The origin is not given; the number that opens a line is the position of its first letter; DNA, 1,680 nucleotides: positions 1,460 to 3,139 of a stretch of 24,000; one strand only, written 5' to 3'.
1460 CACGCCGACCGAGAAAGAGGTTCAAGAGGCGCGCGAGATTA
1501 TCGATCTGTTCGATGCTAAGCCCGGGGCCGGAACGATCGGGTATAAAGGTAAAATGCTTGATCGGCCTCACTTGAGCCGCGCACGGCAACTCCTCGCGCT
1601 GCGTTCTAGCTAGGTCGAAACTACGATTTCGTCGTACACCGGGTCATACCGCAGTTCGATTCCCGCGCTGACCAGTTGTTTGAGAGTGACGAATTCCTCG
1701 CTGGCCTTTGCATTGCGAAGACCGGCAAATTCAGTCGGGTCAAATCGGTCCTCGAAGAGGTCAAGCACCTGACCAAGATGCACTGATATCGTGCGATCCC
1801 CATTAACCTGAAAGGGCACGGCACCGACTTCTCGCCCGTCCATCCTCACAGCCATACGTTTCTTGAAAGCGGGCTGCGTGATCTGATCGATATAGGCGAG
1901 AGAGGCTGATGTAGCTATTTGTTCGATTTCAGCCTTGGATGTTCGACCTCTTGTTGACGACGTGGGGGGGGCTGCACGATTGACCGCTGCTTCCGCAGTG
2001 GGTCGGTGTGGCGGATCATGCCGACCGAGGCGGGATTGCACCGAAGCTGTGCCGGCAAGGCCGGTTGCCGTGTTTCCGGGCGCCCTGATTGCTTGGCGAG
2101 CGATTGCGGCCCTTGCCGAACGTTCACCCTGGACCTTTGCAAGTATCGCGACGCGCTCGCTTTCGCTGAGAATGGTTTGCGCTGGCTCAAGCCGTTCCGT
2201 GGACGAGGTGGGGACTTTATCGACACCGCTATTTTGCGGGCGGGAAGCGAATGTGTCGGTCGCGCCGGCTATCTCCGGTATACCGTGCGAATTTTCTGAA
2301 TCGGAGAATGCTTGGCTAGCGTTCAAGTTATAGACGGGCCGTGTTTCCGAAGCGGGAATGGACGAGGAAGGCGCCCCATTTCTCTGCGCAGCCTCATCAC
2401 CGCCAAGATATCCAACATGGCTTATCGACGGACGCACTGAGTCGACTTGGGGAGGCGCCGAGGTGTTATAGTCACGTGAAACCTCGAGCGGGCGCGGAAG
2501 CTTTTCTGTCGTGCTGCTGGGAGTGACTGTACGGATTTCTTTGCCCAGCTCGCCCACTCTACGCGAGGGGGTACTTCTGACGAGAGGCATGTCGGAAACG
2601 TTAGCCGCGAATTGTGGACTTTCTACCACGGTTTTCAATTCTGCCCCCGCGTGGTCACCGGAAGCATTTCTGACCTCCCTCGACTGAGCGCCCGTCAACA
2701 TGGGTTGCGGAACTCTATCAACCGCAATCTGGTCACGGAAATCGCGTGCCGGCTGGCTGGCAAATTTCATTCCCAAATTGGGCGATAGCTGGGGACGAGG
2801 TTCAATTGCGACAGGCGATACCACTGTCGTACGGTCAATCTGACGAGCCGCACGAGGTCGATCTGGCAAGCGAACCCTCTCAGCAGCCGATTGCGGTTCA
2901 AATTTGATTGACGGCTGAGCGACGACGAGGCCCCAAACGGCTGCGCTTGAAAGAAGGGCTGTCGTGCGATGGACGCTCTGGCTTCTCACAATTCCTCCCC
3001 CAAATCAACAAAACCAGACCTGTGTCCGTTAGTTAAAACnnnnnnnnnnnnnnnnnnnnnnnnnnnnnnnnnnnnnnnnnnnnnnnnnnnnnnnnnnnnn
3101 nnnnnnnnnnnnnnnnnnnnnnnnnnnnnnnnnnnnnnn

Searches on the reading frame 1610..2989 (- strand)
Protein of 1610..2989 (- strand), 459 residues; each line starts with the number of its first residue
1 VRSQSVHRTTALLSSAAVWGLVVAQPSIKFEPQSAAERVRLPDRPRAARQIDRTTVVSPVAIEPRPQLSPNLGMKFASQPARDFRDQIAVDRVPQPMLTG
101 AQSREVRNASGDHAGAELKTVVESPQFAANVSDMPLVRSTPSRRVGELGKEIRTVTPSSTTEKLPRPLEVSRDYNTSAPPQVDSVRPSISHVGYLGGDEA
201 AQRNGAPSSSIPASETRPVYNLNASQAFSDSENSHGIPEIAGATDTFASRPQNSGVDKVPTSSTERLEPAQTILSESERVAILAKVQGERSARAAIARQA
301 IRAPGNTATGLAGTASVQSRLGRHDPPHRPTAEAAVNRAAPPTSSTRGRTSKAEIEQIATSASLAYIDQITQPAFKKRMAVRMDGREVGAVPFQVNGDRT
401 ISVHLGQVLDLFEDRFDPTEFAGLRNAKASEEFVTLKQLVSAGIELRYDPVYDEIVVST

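Call 5: search_protein_families(library=pfam, proteins=[window:1610-2989:-], max_evalue=0.1)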
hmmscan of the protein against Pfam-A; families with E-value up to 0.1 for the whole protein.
window:1610-2989:- (459 aa): 0 families

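Call 6: search_protein_families(library=ncbifam, proteins=[window:1610-2989:-], max_evalue=0.1)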
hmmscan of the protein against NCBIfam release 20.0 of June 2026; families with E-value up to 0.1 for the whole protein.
window:1610-2989:- (459 aa): 0 families

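Call 51: search_solved_structures(query=window:1613-2989:-, max_evalue=1, show_alignments=1)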
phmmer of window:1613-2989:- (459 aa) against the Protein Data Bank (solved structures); distinct sequences matched with E-value up to 1: 0.
